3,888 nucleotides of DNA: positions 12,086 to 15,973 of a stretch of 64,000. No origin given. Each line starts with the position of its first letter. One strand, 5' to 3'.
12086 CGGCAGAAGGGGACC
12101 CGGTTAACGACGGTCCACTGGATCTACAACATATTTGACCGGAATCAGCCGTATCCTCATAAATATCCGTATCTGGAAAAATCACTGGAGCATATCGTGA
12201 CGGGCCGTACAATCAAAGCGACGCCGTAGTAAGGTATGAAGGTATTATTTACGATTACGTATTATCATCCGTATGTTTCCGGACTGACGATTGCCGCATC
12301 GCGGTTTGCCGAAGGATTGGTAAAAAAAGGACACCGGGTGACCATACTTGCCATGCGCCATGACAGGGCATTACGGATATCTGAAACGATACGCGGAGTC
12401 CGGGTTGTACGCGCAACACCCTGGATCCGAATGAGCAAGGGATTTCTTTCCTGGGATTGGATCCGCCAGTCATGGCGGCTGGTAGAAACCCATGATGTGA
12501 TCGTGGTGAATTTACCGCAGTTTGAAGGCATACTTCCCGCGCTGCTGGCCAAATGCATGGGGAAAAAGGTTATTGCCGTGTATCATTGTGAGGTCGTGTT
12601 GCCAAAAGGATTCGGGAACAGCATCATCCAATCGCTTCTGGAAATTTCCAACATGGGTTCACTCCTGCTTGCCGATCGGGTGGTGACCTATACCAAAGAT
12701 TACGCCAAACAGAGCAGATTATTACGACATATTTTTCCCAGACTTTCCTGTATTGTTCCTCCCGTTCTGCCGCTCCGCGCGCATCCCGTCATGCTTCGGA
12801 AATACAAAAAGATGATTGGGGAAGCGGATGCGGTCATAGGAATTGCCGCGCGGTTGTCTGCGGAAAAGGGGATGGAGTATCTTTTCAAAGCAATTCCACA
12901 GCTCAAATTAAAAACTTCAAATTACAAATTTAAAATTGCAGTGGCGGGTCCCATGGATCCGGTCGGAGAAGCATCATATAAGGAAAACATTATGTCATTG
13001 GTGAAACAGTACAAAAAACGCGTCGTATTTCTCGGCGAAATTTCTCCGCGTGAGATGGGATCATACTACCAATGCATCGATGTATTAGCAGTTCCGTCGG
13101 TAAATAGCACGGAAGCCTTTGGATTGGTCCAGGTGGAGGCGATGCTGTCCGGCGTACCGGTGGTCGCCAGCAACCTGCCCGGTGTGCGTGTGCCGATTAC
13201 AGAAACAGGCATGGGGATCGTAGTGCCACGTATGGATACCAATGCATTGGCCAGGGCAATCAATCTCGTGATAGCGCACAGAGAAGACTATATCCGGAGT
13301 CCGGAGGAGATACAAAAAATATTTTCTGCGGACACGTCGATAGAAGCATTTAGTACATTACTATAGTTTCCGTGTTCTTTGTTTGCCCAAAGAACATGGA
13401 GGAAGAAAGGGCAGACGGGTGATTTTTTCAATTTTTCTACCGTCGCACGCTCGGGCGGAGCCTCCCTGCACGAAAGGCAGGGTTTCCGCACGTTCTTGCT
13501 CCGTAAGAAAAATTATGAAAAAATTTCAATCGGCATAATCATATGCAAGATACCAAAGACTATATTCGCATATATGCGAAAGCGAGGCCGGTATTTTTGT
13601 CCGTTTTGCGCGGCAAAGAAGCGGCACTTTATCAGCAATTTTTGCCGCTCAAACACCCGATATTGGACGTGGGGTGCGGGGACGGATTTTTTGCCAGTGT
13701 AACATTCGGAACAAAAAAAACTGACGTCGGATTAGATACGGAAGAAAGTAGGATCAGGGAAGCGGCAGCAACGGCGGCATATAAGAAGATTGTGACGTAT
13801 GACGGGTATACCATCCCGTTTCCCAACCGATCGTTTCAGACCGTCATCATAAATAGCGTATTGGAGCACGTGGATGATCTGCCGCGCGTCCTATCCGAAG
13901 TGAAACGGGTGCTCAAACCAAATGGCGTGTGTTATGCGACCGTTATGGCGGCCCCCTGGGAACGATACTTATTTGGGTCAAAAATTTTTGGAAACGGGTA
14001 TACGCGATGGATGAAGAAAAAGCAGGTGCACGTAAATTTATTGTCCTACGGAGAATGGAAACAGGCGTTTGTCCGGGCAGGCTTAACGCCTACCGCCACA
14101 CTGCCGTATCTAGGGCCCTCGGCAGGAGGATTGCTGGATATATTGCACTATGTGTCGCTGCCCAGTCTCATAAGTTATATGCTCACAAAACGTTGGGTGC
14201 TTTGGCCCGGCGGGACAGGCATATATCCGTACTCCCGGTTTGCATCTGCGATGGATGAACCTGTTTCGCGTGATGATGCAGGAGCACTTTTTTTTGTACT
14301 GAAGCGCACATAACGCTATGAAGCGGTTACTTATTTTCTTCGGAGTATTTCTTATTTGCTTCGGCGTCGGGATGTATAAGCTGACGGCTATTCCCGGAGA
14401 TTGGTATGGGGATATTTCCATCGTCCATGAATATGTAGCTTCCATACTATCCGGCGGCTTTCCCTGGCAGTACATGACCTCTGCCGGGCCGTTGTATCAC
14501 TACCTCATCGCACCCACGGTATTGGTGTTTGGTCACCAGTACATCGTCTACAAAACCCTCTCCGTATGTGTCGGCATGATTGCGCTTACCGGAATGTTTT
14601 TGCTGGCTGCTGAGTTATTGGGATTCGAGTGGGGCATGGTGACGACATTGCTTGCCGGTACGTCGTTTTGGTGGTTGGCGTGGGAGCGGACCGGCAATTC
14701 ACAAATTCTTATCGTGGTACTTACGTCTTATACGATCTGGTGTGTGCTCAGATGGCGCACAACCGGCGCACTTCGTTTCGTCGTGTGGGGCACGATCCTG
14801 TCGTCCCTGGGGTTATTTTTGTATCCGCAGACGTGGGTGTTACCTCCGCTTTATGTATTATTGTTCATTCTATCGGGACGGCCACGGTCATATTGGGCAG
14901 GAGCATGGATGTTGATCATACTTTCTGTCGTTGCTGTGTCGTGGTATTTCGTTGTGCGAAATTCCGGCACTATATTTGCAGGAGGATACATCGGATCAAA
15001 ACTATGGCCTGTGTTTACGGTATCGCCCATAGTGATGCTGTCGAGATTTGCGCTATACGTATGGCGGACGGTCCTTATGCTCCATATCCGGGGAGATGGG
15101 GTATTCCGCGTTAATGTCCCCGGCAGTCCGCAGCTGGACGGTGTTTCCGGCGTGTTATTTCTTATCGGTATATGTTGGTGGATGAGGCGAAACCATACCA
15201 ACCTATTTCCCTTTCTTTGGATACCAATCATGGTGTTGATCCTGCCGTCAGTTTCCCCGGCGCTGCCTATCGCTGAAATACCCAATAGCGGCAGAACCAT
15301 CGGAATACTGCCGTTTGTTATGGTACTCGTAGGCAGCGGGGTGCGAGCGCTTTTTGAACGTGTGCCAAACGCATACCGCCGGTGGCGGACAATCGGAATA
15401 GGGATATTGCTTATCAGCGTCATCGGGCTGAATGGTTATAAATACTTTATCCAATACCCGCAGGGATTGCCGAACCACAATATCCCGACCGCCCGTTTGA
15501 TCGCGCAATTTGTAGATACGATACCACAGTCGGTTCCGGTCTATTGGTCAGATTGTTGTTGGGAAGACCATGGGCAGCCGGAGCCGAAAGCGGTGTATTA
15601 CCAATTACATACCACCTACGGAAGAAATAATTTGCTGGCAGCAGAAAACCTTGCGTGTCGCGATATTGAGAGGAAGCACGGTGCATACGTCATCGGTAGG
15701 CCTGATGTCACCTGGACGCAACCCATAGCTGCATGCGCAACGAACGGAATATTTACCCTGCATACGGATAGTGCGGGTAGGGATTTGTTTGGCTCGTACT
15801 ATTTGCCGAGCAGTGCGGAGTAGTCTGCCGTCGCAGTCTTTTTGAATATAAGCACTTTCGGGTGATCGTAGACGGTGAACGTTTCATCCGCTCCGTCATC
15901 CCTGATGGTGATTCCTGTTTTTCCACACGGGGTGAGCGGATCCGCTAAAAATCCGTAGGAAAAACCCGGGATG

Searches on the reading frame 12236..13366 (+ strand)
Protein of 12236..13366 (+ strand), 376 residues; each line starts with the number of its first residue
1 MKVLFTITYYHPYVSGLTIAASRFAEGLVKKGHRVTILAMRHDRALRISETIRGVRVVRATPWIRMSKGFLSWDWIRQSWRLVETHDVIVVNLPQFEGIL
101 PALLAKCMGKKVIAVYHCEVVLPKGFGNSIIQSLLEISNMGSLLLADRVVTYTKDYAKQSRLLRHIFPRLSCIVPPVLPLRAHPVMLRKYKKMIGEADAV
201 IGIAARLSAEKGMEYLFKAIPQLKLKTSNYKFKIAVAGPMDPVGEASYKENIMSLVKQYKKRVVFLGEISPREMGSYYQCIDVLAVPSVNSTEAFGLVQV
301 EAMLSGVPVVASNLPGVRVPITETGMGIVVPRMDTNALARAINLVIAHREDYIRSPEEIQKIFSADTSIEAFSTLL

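Call 10: search_protein_families(library=pfam, proteins=[window:12236-13366:+], max_evalue=0.001)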
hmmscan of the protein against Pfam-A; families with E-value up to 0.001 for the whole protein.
window:12236-13366:+ (376 aa): 5 families
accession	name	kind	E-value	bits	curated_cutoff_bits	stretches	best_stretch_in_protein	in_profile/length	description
PF00534.26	Glycos_transf_1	-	4.1e-27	95.2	26.4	1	194-351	11-161/172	Glycosyl transferases group 1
PF13692.12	Glyco_trans_1_4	-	2.3e-25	89.9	27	1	200-346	3-140/142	Glycosyl transferases group 1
PF13439.12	Glyco_transf_4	-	3.8e-12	47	28.5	1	15-168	2-156/170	Glycosyltransferase Family 4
PF13579.12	Glyco_trans_4_4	-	2.4e-10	41.4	29.7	1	16-162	2-144/158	Glycosyl transferase 4-like domain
PF20706.3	GT4-conflict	-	1.3e-09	38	26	1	206-366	205-375/385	Family 4 Glycosyltransferase in conflict systems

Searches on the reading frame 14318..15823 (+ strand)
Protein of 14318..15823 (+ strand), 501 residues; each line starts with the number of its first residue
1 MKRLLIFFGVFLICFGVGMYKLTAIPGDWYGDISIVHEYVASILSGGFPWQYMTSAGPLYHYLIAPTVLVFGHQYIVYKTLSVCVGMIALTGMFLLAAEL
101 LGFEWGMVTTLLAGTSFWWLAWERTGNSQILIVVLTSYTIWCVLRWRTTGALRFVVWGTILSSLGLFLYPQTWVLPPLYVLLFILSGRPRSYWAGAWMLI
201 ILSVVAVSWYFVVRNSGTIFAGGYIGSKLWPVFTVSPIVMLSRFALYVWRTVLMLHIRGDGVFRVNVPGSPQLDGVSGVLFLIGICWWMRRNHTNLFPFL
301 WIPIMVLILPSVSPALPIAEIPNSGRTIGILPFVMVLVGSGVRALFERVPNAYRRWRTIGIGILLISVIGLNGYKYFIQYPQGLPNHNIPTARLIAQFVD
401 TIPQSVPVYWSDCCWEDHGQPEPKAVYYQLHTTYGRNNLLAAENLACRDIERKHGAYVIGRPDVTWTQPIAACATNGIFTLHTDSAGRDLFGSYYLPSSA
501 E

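Call 10: search_protein_families(library=pfam, proteins=[window:14318-15823:+], max_evalue=0.001)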
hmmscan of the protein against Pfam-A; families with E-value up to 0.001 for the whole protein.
window:14318-15823:+ (501 aa): 1 family
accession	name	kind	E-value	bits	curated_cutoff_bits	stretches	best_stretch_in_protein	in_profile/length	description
PF13231.12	PMT_2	-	0.00058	20.5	26.1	1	57-209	3-160/160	Dolichyl-phosphate-mannose-protein mannosyltransferase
